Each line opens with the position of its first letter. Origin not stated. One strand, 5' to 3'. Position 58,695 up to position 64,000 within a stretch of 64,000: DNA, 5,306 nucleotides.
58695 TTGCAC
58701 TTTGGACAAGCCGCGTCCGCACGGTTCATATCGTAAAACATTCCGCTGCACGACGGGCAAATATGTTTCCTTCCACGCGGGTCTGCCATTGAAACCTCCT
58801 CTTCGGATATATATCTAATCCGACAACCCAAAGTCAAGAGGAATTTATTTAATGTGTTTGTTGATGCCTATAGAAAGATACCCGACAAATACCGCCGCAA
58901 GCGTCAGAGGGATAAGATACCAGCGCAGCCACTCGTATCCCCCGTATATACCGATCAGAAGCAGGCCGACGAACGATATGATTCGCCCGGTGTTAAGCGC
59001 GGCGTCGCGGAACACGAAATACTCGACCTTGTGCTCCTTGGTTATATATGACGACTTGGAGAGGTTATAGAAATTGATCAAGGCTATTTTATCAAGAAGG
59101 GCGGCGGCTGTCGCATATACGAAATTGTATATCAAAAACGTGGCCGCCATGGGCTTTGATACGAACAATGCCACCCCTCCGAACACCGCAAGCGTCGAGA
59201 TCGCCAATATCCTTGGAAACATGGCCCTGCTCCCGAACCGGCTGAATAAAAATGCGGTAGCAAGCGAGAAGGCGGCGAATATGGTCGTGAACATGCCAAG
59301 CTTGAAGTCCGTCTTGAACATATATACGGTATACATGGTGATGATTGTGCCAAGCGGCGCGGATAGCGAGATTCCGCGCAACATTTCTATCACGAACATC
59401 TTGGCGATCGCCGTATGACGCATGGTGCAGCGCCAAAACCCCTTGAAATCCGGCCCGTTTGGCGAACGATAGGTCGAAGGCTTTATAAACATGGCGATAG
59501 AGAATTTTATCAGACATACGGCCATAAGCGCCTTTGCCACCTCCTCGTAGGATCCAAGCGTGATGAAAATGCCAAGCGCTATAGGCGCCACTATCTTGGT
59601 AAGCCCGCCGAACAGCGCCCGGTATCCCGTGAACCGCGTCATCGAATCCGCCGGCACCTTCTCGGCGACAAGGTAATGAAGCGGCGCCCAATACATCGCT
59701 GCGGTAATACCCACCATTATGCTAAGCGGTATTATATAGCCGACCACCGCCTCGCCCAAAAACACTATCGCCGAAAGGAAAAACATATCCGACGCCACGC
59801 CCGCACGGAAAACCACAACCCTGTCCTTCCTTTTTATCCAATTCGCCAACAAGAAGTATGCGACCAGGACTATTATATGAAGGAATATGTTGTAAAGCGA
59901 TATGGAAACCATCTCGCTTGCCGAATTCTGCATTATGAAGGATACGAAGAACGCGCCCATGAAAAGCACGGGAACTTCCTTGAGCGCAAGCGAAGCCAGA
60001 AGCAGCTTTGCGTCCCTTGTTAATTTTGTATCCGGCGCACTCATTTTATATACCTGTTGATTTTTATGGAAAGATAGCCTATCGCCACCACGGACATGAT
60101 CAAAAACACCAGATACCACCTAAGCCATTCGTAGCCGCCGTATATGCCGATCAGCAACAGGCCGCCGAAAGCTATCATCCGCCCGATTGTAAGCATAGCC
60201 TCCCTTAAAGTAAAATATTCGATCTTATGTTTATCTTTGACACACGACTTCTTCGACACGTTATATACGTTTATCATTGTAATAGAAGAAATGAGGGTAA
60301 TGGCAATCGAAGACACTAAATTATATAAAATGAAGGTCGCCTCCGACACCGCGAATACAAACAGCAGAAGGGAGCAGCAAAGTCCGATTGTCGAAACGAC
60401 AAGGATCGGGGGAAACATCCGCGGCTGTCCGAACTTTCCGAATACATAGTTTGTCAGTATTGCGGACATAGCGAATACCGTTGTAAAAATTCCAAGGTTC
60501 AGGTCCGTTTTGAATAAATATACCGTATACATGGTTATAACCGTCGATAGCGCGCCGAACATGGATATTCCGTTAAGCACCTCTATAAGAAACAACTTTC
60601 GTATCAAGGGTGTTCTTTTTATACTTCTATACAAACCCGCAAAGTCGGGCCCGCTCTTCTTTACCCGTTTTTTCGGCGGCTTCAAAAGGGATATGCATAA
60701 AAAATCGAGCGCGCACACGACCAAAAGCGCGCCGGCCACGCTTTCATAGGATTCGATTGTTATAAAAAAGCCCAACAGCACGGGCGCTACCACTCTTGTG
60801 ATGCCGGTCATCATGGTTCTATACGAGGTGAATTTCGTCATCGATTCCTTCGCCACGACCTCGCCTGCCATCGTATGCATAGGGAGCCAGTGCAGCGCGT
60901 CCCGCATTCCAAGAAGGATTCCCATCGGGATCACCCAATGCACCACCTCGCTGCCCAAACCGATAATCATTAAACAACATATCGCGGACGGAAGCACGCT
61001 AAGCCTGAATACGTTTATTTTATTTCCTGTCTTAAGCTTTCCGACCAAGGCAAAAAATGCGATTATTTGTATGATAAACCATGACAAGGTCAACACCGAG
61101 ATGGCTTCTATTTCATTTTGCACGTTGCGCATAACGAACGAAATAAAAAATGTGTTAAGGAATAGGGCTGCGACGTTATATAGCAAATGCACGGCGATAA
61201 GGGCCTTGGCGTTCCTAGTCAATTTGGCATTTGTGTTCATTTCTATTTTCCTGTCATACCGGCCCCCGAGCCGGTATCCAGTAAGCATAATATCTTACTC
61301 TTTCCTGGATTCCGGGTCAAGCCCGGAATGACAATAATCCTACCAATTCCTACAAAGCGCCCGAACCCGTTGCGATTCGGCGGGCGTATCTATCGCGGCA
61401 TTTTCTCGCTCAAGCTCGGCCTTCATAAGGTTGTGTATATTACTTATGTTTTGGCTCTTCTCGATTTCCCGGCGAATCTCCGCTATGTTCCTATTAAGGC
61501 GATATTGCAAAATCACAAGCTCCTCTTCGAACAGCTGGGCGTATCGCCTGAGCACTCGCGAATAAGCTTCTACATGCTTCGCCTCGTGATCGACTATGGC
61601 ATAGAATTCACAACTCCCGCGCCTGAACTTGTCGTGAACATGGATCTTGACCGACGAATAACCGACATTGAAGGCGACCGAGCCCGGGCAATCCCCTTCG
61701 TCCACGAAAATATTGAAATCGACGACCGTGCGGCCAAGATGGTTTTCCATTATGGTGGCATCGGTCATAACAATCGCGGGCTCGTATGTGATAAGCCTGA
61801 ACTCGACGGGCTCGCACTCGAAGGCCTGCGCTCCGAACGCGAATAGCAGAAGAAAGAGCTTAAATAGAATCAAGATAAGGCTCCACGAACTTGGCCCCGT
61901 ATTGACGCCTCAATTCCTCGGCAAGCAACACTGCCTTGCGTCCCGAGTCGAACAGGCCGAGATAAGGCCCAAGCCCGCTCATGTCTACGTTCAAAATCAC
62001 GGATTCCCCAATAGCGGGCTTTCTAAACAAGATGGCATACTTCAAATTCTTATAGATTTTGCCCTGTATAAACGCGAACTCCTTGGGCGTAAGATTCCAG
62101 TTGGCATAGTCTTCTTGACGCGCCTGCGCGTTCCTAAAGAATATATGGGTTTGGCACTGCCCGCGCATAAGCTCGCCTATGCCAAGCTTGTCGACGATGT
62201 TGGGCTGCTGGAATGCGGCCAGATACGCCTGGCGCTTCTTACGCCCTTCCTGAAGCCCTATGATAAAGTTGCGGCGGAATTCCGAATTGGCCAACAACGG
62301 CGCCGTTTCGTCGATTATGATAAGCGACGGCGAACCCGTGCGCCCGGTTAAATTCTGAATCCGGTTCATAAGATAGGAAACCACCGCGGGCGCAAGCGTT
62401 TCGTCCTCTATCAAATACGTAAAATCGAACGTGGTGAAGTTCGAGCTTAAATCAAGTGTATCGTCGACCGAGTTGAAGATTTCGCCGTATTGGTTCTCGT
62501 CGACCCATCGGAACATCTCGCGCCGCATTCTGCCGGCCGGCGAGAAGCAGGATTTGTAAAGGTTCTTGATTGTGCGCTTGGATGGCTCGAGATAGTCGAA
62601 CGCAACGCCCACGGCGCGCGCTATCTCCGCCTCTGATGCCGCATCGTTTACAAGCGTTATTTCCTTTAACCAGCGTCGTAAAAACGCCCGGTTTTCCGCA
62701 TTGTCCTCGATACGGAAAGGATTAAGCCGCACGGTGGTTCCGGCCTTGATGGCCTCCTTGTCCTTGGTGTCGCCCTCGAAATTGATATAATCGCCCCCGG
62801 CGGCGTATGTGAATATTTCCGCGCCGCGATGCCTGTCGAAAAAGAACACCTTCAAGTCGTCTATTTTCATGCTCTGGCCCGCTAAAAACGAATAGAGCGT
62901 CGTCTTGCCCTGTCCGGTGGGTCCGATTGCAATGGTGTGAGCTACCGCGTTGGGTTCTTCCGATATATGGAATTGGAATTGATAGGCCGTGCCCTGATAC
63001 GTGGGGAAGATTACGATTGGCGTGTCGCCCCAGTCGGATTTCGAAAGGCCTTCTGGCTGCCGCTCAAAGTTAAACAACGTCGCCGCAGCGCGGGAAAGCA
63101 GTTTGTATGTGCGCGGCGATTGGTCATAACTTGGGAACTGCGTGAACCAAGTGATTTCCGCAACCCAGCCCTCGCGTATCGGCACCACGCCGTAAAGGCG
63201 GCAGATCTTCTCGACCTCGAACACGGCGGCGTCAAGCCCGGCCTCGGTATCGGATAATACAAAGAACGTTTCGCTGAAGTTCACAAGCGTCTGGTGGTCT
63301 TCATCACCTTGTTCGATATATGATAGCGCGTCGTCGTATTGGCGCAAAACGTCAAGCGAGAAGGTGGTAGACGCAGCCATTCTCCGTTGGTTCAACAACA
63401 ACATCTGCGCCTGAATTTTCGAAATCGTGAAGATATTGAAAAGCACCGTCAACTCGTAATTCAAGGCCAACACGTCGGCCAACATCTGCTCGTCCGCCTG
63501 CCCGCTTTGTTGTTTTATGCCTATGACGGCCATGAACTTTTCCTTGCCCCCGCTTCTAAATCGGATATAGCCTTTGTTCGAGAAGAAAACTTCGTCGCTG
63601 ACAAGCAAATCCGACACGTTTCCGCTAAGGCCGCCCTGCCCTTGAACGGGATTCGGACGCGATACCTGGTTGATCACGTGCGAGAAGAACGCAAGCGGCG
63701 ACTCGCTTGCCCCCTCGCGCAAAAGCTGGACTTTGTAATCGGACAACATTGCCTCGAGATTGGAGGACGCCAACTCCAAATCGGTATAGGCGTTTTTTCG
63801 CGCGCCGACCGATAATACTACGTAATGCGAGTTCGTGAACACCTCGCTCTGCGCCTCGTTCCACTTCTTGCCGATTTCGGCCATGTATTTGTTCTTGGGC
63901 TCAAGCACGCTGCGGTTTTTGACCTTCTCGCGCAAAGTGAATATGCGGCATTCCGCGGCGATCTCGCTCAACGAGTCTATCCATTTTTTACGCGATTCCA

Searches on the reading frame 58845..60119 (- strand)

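Call 80: search_protein_families(library=pfam, proteins=[window:58845-60119:-], max_evalue=0.00001)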
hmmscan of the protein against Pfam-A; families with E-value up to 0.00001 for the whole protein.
window:58845-60119:- (424 aa): 1 family
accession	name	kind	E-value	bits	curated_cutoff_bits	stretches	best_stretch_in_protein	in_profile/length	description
PF07690.21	MFS_1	-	4.1e-07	29.7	33.4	1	61-339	22-312/347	Major Facilitator Superfamily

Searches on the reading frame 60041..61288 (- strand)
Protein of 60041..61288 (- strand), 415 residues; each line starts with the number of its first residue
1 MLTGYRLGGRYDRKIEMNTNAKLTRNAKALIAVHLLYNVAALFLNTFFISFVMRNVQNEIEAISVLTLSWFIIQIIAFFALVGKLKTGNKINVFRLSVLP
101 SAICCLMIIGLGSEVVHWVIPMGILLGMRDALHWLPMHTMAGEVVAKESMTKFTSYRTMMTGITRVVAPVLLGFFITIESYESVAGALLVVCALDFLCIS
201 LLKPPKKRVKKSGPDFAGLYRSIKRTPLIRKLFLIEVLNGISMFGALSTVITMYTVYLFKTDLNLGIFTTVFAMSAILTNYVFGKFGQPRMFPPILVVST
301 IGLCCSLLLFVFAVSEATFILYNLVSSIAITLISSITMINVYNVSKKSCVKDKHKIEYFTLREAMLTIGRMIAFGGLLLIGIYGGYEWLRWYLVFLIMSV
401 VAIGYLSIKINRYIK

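Call 81: find_encoding_contigs(protein=window:60041-61288:-, flank=10000, max_places=2)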
Protein window:60041-61288:- (415 aa): 2 contigs read that carry it; 2 places shown.
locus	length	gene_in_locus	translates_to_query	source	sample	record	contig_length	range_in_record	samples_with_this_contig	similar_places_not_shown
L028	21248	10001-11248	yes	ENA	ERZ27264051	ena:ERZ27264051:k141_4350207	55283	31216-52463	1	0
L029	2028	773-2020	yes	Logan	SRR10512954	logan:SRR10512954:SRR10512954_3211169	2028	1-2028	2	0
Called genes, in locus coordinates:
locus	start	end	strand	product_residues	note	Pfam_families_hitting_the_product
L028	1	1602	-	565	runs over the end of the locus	PF13428:TPR_14 (faint), PF14559:TPR_19 (faint), PF23914:TPR_CcmH_CycH (faint), PF25064:ARM_TT21_5th (faint), PF13424:TPR_12 (faint)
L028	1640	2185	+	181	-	PF02527:GidB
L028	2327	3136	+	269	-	PF00142:Fer4_NifH, PF01656:CbiA, PF02374:ArsA_ATPase (weak), PF06564:CBP_BcsQ, PF09140:MipZ, PF10609:ParA, PF13614:AAA_31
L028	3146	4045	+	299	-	PF02195:ParB_N, PF17762:HTH_ParB, PF23552:ParB_C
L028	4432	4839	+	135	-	-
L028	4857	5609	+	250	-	-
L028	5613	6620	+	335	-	-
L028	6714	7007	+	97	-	-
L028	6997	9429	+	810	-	PF03135:CagE_TrbE_VirB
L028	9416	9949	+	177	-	-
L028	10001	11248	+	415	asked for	PF07690:MFS_1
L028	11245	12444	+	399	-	PF07690:MFS_1 (weak)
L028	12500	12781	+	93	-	PF09538:FYDLN_acid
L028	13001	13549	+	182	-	PF12766:Pyridox_oxase_2 (faint), PF01243:PNPOx_N, PF16242:Pyrid_ox_like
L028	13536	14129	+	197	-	PF00081:Sod_Fe_N, PF02777:Sod_Fe_C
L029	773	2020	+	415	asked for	PF07690:MFS_1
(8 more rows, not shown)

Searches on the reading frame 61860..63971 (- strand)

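Call 80: search_protein_families(library=pfam, proteins=[window:61860-63971:-], max_evalue=0.00001)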
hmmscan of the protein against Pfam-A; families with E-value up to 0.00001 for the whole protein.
window:61860-63971:- (703 aa): 1 family
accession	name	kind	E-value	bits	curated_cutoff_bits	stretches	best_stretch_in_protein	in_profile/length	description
PF03135.19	CagE_TrbE_VirB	-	1.1e-10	42.3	21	1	89-281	13-197/204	CagE, TrbE, VirB family, component of type IV transporter system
